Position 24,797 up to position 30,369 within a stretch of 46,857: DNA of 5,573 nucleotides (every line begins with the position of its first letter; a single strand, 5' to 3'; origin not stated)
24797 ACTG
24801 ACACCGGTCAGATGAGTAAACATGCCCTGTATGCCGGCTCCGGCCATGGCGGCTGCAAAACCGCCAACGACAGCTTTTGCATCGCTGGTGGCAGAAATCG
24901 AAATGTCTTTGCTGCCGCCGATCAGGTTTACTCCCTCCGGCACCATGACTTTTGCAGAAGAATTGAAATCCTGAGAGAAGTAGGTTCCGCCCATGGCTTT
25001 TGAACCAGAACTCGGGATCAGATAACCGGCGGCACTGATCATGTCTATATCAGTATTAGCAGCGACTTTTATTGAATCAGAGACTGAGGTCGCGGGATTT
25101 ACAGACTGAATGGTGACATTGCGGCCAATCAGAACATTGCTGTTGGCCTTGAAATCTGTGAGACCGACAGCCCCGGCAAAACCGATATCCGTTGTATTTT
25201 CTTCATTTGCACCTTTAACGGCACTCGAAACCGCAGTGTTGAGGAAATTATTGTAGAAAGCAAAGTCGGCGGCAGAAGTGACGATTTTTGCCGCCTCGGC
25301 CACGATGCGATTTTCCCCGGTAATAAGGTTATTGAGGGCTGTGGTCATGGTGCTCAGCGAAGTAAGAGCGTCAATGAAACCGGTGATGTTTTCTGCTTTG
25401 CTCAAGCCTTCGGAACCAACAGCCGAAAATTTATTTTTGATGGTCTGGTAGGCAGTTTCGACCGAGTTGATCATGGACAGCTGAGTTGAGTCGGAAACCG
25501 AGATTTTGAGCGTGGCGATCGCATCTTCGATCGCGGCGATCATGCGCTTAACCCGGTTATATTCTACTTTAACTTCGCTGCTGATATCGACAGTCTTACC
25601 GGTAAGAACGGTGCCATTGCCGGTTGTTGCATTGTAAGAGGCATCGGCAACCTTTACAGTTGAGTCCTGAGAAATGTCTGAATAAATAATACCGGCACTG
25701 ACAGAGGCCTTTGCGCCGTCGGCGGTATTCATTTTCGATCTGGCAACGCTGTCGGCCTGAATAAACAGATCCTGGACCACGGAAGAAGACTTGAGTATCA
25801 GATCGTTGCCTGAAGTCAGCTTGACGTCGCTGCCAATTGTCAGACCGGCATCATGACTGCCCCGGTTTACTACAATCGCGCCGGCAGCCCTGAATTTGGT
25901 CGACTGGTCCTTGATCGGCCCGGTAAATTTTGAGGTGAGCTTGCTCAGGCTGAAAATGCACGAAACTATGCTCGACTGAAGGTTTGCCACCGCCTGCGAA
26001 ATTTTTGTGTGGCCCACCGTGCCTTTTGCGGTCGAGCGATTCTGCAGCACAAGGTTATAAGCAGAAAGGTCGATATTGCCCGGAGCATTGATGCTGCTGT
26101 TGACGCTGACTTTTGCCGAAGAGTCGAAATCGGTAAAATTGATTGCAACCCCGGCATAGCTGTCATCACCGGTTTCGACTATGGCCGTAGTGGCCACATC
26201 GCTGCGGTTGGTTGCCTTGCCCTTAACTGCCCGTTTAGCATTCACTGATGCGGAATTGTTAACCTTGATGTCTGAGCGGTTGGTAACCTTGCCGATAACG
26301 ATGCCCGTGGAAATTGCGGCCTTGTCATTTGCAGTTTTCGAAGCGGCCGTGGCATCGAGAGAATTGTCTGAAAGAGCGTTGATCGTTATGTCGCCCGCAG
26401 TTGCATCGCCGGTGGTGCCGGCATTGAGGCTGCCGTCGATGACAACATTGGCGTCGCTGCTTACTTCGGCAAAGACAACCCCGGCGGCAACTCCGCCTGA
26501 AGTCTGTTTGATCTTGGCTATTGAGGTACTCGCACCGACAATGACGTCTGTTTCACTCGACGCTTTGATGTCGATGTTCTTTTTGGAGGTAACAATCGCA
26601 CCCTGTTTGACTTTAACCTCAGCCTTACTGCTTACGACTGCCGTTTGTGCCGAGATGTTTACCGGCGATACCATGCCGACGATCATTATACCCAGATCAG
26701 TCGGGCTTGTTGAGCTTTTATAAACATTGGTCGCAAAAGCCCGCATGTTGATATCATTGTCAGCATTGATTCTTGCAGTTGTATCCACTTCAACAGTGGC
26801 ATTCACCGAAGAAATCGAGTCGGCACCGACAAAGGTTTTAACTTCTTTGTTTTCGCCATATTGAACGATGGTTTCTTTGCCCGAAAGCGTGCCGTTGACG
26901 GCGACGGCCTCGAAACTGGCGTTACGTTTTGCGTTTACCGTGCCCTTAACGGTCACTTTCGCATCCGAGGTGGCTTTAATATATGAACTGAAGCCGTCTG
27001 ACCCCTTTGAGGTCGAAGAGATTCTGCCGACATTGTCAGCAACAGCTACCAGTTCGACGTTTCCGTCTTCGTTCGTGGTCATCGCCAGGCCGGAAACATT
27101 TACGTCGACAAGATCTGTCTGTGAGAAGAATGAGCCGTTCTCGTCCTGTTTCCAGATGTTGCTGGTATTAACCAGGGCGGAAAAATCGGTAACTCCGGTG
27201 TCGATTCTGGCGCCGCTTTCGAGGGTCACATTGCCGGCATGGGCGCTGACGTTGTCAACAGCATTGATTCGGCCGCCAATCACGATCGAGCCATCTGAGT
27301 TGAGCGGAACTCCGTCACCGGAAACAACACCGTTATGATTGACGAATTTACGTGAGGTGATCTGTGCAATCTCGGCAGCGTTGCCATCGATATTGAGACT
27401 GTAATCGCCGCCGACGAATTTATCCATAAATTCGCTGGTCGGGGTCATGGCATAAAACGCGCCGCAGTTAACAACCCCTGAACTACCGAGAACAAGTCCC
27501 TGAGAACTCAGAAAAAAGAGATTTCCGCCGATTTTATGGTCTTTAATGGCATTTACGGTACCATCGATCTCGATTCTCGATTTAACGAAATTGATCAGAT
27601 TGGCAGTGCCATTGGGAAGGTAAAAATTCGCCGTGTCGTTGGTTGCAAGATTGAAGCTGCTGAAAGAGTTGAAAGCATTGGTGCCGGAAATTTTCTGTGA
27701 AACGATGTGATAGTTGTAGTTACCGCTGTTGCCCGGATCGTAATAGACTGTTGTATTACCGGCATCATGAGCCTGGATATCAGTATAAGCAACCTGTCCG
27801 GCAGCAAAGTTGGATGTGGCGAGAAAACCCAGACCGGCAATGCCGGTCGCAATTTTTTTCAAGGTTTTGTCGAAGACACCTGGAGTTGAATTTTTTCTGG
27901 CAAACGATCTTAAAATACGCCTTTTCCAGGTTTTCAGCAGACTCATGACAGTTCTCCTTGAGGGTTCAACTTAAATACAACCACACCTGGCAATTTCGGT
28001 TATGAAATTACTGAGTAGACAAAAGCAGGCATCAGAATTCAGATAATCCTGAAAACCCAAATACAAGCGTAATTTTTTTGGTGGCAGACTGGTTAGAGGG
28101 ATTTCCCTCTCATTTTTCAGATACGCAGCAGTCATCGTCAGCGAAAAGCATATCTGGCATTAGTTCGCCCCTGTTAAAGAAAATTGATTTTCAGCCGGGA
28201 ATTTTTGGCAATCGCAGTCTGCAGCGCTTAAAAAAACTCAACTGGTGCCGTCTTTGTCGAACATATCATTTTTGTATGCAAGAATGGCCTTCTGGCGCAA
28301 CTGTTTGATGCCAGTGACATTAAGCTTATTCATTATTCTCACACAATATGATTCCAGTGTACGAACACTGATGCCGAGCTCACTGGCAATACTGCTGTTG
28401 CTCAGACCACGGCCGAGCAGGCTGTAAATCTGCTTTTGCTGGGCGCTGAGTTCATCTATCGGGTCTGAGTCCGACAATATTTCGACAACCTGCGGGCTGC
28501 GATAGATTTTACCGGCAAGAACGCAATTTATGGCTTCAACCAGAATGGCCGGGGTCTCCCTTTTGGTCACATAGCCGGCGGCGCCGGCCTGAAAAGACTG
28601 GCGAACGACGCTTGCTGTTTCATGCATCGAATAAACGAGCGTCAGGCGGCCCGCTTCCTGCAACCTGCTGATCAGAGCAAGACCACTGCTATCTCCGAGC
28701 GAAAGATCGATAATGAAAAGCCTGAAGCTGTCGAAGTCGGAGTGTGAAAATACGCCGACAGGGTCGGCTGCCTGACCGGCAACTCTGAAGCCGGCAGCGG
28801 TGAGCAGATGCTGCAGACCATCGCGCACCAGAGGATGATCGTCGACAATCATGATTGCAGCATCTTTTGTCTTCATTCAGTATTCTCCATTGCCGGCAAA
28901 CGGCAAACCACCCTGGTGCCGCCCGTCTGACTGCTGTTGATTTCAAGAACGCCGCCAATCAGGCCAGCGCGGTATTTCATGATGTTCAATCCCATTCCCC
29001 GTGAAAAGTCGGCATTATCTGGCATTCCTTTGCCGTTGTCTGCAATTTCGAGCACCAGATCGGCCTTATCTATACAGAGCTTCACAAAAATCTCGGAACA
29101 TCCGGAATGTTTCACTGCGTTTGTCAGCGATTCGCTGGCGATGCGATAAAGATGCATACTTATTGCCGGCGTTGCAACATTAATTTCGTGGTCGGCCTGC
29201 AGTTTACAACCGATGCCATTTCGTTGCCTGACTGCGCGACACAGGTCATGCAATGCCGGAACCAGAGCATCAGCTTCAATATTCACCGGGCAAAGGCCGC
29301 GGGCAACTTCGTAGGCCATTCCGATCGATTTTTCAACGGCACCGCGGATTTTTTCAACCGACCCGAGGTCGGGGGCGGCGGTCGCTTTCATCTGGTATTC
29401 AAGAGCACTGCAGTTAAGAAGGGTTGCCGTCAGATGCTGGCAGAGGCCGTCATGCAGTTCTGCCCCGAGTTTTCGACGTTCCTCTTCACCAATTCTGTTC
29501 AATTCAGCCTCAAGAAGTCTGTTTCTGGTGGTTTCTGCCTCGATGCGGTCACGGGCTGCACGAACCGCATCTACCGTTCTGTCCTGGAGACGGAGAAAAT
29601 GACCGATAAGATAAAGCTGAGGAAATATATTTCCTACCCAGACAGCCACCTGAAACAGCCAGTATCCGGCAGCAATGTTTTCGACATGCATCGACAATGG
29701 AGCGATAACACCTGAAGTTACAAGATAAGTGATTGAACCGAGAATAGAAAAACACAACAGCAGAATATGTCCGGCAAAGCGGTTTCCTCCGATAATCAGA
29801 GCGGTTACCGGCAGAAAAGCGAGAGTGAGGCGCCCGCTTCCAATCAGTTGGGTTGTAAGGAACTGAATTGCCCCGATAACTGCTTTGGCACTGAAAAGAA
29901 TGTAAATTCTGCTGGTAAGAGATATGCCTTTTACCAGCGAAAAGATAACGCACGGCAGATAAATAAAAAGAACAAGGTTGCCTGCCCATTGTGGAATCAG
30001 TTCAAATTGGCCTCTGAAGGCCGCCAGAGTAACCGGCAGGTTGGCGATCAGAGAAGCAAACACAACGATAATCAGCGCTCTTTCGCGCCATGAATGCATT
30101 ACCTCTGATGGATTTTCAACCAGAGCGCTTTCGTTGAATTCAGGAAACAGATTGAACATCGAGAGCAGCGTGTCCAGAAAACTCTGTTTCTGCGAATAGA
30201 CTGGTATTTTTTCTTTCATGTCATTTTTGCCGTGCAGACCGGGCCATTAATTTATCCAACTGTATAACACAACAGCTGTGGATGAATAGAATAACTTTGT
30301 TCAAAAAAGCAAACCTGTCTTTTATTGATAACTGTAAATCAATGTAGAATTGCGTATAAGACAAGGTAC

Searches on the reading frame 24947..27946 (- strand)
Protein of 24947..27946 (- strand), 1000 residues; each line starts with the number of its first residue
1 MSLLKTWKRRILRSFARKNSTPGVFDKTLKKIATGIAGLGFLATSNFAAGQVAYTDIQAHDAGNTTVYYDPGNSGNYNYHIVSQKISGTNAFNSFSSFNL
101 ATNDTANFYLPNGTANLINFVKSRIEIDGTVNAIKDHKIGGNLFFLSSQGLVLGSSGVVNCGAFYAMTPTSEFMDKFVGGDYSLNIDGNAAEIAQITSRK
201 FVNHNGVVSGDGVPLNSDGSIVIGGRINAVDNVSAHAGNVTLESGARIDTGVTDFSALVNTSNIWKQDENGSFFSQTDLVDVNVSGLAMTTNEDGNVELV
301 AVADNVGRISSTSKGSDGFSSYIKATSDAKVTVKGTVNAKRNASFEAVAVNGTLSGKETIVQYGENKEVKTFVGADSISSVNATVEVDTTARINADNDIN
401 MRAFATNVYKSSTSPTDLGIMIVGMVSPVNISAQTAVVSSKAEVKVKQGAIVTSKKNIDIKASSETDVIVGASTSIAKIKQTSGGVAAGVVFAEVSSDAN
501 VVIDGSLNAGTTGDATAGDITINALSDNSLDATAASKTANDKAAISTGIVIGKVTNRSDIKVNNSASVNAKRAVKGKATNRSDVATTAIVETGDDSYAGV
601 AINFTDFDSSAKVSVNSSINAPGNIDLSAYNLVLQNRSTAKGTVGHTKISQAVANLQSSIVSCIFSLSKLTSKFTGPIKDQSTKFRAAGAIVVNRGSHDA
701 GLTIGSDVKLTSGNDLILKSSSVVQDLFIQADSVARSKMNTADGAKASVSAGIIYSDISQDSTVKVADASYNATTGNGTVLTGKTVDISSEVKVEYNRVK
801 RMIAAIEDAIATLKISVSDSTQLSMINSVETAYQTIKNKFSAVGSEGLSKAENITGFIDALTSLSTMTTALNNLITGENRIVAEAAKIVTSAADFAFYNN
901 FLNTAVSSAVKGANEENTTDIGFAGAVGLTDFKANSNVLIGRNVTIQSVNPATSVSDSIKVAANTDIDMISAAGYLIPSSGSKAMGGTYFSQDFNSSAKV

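Call 7: search_protein_families(library=ncbifam, proteins=[window:24947-27946:-], max_evalue=0.01)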
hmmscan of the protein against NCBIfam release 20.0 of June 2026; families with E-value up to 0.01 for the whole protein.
window:24947-27946:- (1000 aa): 2 families
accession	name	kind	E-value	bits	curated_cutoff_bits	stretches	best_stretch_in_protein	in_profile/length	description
NF012204.1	adhes_FxxPxG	domain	1.3e-41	142.1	60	1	80-245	2-152/153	leukotoxin LktA family filamentous adhesin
TIGR01901.1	adhes_NPXG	domain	1.9e-05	24.5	29.1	1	92-168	1-75/79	filamentous hemagglutinin N-terminal domain-containing protein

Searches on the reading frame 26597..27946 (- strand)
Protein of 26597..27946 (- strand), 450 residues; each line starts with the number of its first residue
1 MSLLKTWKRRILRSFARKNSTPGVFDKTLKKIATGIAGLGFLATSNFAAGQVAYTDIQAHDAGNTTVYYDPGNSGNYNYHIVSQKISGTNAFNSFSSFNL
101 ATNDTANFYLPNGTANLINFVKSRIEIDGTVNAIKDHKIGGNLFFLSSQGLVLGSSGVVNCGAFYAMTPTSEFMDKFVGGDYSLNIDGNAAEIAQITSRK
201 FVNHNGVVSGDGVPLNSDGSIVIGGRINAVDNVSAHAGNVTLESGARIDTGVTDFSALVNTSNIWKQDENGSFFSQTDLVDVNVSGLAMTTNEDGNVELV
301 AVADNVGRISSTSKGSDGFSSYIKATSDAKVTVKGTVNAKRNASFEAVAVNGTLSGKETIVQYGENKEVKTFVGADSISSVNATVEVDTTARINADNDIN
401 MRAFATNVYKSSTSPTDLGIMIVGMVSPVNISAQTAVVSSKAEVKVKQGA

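Call 53: search_solved_structures(query=window:26597-27946:-, max_evalue=0.01)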
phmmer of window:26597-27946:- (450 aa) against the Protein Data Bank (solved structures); distinct sequences matched with E-value up to 0.01: 0.

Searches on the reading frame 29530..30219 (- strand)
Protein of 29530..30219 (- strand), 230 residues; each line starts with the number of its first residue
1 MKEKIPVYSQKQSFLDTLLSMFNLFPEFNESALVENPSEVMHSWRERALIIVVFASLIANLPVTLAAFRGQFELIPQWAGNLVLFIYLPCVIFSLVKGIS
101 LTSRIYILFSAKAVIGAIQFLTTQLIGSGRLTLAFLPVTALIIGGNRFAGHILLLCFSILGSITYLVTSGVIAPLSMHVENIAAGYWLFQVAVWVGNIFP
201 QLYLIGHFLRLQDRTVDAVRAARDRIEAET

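Call 73: search_protein_families(library=pfam, proteins=[window:29530-30219:-], max_evalue=1)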
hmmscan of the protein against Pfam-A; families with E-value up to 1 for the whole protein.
window:29530-30219:- (230 aa): 1 family
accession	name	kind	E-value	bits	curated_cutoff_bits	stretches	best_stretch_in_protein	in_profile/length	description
PF20969.2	MASE11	-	0.27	11.6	27.3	1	48-173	10-131/168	MASE11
